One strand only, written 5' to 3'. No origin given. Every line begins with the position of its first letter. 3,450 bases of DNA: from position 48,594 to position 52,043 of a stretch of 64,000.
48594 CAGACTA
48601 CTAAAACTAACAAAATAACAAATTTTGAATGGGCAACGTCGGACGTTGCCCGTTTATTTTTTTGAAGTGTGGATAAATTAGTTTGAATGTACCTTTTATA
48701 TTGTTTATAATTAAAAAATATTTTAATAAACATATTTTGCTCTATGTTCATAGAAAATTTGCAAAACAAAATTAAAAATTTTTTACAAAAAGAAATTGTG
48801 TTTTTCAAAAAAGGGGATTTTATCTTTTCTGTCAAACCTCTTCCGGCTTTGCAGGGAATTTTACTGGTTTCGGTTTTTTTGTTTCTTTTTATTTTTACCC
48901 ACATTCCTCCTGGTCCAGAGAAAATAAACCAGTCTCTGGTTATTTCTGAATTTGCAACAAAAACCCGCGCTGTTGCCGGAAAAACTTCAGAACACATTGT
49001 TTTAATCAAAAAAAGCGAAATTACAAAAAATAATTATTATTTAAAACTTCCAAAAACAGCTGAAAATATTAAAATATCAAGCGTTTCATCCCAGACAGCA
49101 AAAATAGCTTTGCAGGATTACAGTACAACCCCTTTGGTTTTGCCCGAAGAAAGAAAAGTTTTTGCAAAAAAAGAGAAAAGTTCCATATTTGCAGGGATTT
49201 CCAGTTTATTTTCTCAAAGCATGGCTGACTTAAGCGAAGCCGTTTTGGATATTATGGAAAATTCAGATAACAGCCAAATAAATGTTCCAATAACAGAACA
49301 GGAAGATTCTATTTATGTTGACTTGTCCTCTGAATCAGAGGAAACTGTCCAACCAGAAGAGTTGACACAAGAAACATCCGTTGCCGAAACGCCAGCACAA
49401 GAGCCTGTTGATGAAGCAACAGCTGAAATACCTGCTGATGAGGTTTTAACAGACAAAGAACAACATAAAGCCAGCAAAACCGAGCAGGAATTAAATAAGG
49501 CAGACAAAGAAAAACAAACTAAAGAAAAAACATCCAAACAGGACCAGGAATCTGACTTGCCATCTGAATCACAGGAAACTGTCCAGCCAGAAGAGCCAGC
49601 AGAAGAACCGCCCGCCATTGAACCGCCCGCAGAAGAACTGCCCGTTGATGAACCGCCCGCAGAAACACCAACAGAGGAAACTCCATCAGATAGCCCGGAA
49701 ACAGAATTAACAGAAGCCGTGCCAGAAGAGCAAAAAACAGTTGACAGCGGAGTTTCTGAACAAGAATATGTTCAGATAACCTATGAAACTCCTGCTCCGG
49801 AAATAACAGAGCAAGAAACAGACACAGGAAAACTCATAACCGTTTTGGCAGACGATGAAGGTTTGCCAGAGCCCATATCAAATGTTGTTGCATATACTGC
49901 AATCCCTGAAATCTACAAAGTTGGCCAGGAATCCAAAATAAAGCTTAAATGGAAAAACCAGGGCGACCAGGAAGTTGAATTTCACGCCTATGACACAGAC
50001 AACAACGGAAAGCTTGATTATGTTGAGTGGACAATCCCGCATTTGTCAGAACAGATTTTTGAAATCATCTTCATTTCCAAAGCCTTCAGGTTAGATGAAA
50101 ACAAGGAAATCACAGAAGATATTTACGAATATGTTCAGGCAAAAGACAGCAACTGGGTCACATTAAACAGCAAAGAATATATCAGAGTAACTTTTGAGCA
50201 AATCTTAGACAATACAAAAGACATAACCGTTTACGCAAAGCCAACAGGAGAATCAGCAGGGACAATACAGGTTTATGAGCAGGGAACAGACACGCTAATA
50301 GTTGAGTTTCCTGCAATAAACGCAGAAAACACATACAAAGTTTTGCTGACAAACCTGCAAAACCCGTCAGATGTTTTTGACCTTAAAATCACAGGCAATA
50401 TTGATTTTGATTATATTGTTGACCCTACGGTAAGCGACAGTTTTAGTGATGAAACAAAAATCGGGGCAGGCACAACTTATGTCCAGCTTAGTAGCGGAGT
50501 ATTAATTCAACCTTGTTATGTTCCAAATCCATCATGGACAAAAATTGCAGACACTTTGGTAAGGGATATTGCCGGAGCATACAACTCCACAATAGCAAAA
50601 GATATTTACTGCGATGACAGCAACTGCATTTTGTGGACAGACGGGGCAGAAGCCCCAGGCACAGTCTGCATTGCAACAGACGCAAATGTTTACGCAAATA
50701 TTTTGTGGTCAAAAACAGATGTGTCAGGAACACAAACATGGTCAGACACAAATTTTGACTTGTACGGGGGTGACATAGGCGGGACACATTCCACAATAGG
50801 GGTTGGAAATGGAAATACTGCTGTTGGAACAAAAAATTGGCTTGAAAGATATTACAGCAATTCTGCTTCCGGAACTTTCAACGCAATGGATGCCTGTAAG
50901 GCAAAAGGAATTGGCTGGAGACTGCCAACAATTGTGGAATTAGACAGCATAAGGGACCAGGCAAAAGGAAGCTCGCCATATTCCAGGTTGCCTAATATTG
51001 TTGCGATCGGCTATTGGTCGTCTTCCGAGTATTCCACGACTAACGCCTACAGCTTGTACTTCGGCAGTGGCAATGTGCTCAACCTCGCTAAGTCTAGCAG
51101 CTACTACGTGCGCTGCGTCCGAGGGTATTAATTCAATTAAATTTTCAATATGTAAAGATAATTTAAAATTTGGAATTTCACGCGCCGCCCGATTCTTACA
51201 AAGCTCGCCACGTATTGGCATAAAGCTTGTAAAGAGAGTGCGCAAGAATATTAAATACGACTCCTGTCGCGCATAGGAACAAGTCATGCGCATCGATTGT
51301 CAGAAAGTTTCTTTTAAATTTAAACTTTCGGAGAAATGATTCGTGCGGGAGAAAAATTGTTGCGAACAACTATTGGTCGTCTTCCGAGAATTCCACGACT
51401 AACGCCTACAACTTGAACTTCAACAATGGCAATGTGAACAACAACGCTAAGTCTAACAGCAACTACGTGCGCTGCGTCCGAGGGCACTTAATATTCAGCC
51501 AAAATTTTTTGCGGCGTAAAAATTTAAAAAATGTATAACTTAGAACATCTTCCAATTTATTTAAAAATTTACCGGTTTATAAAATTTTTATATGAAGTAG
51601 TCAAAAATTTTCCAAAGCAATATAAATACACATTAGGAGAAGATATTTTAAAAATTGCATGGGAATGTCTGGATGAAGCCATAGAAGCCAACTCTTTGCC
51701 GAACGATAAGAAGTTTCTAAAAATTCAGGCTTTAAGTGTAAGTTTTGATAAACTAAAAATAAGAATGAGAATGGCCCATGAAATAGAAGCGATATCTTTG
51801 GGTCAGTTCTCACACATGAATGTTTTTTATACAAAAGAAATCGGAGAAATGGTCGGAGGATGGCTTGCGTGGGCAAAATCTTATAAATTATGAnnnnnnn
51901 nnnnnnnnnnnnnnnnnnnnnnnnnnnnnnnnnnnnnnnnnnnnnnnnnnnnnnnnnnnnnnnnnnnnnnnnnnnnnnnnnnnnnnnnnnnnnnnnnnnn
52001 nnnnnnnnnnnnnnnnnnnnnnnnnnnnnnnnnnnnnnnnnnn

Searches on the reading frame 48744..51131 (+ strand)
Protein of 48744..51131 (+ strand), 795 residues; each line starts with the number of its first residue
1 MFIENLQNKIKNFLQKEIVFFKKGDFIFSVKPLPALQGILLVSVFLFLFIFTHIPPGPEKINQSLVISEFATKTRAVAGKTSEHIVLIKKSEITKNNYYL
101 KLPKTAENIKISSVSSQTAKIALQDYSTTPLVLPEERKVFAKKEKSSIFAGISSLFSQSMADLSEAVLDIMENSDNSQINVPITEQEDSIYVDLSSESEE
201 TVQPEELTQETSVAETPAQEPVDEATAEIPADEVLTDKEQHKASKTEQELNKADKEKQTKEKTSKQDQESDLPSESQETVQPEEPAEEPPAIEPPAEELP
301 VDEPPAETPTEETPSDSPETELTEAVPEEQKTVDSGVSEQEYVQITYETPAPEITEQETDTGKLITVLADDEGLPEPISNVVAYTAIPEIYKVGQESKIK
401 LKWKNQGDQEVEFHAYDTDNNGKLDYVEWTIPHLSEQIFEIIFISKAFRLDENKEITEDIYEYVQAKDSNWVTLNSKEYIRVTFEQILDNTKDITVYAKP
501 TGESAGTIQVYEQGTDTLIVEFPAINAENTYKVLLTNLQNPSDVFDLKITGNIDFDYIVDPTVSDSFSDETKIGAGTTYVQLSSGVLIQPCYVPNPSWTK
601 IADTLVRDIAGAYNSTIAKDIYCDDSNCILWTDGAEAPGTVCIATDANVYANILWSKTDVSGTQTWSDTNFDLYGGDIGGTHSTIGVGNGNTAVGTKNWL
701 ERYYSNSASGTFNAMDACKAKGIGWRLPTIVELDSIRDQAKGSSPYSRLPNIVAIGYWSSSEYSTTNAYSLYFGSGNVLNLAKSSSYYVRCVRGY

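Call 3: search_protein_families(library=pfam, proteins=[window:48744-51131:+], max_evalue=0.01)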
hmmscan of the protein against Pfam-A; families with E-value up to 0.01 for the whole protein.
window:48744-51131:+ (795 aa): 1 family
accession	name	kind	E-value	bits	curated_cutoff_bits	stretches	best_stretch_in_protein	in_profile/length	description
PF07603.17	Lcl_C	-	9.5e-15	55.4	34.9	1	667-793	25-117/117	Lcl C-terminal domain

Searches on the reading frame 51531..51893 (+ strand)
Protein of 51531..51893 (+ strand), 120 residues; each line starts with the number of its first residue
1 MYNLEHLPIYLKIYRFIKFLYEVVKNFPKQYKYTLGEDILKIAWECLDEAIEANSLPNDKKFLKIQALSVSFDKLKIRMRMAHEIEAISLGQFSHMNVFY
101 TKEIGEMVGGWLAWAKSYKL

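Call 3: search_protein_families(library=pfam, proteins=[window:51531-51893:+], max_evalue=0.01)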
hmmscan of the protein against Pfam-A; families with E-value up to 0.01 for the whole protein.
window:51531-51893:+ (120 aa): 2 families
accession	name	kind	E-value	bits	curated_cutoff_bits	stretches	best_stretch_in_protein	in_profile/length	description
PF22296.2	bAvd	-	2.7e-18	66.8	40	1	11-113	5-105/107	bAvd-like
PF05635.17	23S_rRNA_IVP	-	0.0063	17.2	33.8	1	6-97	2-94/106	23S rRNA-intervening sequence protein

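Call 4: search_protein_families(library=ncbifam, proteins=[window:51531-51893:+], max_evalue=0.01)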
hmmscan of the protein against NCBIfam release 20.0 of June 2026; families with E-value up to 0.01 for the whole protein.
window:51531-51893:+ (120 aa): 1 family
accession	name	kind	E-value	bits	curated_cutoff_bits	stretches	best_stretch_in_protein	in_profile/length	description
NF033474.1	DivGenRetAVD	equivalog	8e-22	77.5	80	1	7-112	1-103/104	diversity-generating retroelement protein Avd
